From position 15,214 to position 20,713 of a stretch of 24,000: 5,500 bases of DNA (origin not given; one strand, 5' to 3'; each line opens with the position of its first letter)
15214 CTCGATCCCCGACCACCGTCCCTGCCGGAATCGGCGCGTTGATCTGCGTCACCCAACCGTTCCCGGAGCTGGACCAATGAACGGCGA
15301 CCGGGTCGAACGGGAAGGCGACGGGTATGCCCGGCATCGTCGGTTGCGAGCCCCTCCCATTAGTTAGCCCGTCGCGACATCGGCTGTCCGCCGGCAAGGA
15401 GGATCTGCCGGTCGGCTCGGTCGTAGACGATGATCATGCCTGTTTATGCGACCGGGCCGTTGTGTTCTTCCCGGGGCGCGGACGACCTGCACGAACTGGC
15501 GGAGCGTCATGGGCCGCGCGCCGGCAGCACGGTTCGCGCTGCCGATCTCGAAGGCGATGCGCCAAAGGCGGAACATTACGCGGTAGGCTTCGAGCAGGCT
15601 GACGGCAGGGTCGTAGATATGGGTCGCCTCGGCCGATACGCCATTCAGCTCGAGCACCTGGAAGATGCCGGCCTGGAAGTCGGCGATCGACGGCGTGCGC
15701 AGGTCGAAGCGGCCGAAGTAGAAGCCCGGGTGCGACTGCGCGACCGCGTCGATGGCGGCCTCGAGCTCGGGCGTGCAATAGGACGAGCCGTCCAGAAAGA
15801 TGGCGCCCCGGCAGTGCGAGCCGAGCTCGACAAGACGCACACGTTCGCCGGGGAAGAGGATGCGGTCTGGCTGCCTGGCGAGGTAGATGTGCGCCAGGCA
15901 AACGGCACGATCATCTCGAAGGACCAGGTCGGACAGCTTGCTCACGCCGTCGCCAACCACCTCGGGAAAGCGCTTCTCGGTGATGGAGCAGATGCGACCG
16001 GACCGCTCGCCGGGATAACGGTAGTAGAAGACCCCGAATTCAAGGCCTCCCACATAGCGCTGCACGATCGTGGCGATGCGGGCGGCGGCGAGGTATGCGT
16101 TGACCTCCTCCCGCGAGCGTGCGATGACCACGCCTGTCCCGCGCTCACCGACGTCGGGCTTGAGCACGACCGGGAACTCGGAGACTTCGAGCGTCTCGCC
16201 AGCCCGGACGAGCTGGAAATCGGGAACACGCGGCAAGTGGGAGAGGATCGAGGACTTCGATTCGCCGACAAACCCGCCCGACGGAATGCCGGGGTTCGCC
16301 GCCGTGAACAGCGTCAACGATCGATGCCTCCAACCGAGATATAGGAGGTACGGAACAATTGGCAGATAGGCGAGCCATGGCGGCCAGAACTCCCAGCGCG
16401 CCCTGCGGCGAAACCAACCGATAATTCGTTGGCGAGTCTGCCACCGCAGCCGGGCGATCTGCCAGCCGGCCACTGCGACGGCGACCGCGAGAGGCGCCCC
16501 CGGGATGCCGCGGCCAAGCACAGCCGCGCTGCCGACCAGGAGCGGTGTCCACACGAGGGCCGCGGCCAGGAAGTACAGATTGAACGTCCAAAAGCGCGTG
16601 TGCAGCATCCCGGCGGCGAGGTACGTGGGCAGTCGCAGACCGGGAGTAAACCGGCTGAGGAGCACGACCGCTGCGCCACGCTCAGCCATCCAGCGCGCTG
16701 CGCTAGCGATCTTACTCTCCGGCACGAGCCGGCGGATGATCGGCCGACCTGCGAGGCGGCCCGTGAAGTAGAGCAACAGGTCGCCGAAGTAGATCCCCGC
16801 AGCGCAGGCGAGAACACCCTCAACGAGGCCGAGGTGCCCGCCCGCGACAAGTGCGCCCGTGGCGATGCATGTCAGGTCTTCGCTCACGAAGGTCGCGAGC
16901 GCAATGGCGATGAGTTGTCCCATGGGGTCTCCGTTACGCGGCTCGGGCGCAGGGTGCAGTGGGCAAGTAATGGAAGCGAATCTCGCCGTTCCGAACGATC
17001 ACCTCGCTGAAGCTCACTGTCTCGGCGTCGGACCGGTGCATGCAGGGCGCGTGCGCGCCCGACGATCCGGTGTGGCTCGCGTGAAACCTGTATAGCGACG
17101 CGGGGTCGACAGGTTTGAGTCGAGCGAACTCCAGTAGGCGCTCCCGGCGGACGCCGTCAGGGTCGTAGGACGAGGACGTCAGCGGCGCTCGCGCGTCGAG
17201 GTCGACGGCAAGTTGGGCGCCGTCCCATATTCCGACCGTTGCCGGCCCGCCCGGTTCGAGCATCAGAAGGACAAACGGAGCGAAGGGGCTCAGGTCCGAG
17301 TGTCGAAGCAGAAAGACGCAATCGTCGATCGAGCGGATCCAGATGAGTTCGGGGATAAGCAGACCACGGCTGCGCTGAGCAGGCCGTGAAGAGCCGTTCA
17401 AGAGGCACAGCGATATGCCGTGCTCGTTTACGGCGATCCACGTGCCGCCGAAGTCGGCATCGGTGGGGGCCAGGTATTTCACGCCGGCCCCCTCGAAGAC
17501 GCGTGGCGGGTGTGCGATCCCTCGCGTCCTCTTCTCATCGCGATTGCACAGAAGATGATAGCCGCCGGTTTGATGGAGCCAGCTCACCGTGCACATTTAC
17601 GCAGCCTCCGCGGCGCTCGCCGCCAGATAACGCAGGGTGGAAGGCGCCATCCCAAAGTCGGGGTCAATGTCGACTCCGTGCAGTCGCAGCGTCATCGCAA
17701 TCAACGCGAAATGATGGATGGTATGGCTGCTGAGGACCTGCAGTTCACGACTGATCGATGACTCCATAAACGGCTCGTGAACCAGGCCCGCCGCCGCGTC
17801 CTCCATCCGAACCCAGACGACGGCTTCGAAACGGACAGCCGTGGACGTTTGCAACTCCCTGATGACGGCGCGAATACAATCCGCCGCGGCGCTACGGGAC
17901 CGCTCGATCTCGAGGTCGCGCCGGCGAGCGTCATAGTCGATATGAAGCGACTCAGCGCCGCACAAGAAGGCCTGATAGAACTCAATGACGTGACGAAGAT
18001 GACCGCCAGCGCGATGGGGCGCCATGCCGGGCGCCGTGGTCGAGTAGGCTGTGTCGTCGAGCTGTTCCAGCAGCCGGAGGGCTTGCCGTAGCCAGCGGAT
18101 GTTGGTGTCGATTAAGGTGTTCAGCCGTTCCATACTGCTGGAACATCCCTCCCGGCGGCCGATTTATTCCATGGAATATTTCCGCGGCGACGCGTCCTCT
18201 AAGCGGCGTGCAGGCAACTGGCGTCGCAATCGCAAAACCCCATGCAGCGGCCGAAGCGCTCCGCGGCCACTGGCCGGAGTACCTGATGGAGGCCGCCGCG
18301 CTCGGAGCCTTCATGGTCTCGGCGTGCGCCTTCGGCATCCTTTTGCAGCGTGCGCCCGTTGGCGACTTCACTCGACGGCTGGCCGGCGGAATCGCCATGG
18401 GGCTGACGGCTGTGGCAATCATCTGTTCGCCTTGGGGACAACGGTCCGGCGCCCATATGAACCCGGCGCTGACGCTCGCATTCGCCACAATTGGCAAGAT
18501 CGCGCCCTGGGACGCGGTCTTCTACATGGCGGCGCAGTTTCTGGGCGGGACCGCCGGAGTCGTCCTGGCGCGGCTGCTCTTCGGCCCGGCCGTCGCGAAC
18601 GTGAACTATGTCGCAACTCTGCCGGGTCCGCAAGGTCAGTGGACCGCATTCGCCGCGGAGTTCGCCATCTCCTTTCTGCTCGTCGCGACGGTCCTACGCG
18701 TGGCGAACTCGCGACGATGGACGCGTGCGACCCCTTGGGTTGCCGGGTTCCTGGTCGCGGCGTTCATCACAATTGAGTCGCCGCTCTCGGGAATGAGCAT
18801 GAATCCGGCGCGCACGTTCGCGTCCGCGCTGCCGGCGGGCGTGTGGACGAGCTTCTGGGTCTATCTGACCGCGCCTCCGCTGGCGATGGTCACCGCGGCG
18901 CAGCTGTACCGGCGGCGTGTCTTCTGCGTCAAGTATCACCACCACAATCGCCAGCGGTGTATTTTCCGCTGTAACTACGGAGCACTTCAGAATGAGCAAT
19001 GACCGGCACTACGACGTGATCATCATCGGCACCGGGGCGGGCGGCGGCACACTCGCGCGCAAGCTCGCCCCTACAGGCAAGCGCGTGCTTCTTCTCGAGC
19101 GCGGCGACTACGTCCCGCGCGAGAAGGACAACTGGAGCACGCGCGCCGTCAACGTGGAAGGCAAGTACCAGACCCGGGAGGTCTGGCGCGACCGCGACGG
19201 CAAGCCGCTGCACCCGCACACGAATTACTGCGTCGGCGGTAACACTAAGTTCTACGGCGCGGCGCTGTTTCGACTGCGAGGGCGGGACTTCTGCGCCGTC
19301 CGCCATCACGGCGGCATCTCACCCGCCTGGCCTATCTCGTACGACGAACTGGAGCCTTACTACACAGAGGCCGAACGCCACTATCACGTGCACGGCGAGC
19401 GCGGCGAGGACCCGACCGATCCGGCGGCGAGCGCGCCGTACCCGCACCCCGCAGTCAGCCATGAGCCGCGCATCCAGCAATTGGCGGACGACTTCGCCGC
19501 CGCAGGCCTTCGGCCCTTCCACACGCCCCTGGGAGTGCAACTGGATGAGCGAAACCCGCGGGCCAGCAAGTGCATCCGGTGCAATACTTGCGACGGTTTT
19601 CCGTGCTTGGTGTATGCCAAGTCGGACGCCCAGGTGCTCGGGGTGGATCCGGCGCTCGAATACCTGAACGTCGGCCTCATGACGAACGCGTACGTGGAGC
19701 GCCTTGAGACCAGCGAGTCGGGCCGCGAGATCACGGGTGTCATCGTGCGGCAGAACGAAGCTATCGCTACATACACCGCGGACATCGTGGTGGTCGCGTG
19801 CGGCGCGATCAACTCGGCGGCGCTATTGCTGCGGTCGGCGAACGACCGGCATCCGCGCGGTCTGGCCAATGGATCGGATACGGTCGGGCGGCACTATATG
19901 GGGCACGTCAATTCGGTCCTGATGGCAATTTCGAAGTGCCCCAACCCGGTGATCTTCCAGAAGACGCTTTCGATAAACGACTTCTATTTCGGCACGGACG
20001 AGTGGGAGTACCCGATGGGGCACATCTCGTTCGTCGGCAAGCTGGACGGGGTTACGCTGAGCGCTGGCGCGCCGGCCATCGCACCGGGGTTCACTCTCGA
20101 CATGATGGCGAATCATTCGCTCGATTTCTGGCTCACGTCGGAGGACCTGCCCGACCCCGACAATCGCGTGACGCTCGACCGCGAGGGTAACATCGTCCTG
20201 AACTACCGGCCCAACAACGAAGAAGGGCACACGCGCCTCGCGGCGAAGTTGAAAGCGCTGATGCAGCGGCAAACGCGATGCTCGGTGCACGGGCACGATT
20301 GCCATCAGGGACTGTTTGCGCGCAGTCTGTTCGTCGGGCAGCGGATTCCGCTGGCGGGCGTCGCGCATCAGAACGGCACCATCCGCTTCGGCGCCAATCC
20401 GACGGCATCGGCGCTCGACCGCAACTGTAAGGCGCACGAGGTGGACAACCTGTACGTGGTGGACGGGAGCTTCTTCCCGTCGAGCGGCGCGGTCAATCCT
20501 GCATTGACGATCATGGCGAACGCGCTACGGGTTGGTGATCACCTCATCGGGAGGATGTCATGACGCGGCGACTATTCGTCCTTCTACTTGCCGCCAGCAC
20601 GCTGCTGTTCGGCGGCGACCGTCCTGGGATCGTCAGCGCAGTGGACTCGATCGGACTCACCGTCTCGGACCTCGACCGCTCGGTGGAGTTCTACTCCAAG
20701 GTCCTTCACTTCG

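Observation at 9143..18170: Five copies of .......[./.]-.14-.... upstream of sigma-1, a 41-aa ORF, the SDR operon, olsF and the DinB operon: a candidate ECF regulon signature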

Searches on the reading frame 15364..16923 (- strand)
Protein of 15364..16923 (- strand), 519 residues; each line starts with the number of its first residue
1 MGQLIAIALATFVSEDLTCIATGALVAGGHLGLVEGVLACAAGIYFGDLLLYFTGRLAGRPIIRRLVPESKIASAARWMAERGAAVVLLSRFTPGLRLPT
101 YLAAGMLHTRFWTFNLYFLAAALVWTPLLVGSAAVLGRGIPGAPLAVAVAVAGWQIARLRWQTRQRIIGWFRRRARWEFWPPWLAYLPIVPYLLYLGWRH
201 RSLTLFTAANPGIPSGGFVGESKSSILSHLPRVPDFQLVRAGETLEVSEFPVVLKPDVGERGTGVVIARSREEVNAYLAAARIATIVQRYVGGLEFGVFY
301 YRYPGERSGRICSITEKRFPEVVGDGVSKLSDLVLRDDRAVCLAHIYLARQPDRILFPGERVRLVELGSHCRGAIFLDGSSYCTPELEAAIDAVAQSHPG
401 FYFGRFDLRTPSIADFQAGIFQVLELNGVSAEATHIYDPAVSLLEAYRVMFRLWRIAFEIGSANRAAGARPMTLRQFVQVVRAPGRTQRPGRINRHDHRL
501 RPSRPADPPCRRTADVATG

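Call 10: search_protein_families(library=pfam, proteins=[window:15364-16923:-], max_evalue=0.01)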
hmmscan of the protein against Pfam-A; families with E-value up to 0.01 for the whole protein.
window:15364-16923:- (519 aa): 2 families
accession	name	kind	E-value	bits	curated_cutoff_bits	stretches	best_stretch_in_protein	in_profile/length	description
PF09335.16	VTT_dom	-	4.3e-17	63.2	33.9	1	22-131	10-119/123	VTT domain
PF08443.16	RimK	-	0.00033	20.7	21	1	248-291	37-82/188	RimK-like ATP-grasp domain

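Call 21: search_protein_families(library=ncbifam, proteins=[window:15364-16923:-], max_evalue=0.001)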
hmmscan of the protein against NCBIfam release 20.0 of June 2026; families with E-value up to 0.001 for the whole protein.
window:15364-16923:- (519 aa): 8 families
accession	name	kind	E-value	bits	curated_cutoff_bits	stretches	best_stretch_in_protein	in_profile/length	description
NF052604.1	UndecprPTUtpABac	equivalog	3.5e-13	50.1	250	1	12-133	29-154/198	undecaprenyl phosphate transporter UptA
NF009402.0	PRK12767.1-1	equivalog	8.4e-07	28.1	218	1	230-292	128-194/329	carbamoyl phosphate synthase-like protein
NF010623.0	PRK14016.1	subfamily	1.6e-06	26.6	877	1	246-334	246-332/871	cyanophycin synthetase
TIGR02068.2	cya_phycin_syn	equivalog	3.2e-06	25.4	850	1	243-335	242-332/862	cyanophycin synthetase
NF053643.1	Ddl_archaea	equivalog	8e-06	25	500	1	233-306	121-195/367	putative pseudomurein biosynthesis ATP-grasp protein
NF008102.0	PRK10847.1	equivalog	2.2e-05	24.4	236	1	39-132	78-174/219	DedA family protein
NF002563.0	PRK02186.1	subfamily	2.2e-05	22.9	625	1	243-318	136-213/890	argininosuccinate lyase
TIGR00768.1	rimK_fam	subfamily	0.00083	18.8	143.4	0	241-291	114-170/276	RimK family alpha-L-glutamate ligase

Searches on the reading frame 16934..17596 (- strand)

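Call 10: search_protein_families(library=pfam, proteins=[window:16934-17596:-], max_evalue=0.01)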
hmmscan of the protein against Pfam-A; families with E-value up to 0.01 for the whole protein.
window:16934-17596:- (220 aa): 1 family
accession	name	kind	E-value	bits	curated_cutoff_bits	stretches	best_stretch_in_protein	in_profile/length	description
PF05742.17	TANGO2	-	3.1e-06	28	22.6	1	1-85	1-95/257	Transport and Golgi organisation 2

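Call 21: search_protein_families(library=ncbifam, proteins=[window:16934-17596:-], max_evalue=0.001)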
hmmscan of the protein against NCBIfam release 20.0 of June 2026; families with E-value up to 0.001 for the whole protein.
window:16934-17596:- (220 aa): 0 families

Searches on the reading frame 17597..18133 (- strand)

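Call 10: search_protein_families(library=pfam, proteins=[window:17597-18133:-], max_evalue=0.01)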
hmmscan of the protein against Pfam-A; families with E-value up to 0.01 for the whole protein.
window:17597-18133:- (178 aa): 1 family
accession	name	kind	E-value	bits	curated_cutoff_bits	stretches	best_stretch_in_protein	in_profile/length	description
PF12867.12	DinB_2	-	2.4e-05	25.2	24.8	1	17-145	8-128/128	DinB superfamily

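Call 21: search_protein_families(library=ncbifam, proteins=[window:17597-18133:-], max_evalue=0.001)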
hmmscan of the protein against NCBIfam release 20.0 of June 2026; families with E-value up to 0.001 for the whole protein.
window:17597-18133:- (178 aa): 0 families

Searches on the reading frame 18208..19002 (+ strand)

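Call 10: search_protein_families(library=pfam, proteins=[window:18208-19002:+], max_evalue=0.01)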
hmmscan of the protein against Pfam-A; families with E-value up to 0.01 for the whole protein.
window:18208-19002:+ (264 aa): 1 family
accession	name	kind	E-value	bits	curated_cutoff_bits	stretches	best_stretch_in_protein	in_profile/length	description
PF00230.25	MIP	-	1.7e-31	110.2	25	1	24-233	10-221/222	Major intrinsic protein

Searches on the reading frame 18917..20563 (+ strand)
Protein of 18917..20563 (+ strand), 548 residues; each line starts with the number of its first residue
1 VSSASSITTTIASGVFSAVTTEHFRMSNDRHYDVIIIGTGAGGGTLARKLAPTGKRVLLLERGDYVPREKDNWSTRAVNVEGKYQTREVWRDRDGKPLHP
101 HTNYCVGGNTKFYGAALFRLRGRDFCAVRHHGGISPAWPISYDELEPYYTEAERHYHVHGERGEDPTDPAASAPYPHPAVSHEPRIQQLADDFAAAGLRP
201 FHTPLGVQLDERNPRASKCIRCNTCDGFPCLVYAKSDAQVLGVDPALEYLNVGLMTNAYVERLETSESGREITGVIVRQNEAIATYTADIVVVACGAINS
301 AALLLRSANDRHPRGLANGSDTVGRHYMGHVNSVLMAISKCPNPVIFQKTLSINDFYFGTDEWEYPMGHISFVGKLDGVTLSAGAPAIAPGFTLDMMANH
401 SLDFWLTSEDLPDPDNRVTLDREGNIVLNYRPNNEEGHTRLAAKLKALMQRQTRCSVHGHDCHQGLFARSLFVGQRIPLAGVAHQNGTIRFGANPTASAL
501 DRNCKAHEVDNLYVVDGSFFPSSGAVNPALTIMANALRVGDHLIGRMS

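Call 10: search_protein_families(library=pfam, proteins=[window:18917-20563:+], max_evalue=0.01)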
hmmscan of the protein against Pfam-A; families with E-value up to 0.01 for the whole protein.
window:18917-20563:+ (548 aa): 10 families
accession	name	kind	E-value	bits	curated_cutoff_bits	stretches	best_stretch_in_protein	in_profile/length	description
PF05199.19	GMC_oxred_C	-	2.1e-17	64.4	24.6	1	479-536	82-139/139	GMC oxidoreductase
PF00732.25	GMC_oxred_N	-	5.6e-10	39.8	23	1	205-327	97-213/218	GMC oxidoreductase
PF01266.30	DAO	-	2.1e-08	34.6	27.9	1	33-153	1-110/353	FAD dependent oxidoreductase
PF00890.30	FAD_binding_2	-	4.3e-08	33.2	20.4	1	33-65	1-33/414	FAD binding domain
PF07992.20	Pyr_redox_2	-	7.2e-06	26.1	26.1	1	32-82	1-51/291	Pyridine nucleotide-disulphide oxidoreductase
PF13450.12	NAD_binding_8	-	0.0002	22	21.9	1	36-65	1-30/68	NAD(P)-binding Rossmann-like domain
PF12831.13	FAD_oxidored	-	0.0021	17.8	27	0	33-65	1-33/416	FAD dependent oxidoreductase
PF05834.18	Lycopene_cycl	-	0.0028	17.2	23.4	1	33-81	1-52/380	Lycopene cyclase protein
PF00996.24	GDI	-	0.0034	16.4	23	1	29-72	2-45/436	GDP dissociation inhibitor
PF03486.20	HI0933_like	-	0.007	16.3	50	0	33-66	2-35/244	HI0933-like protein Rossmann domain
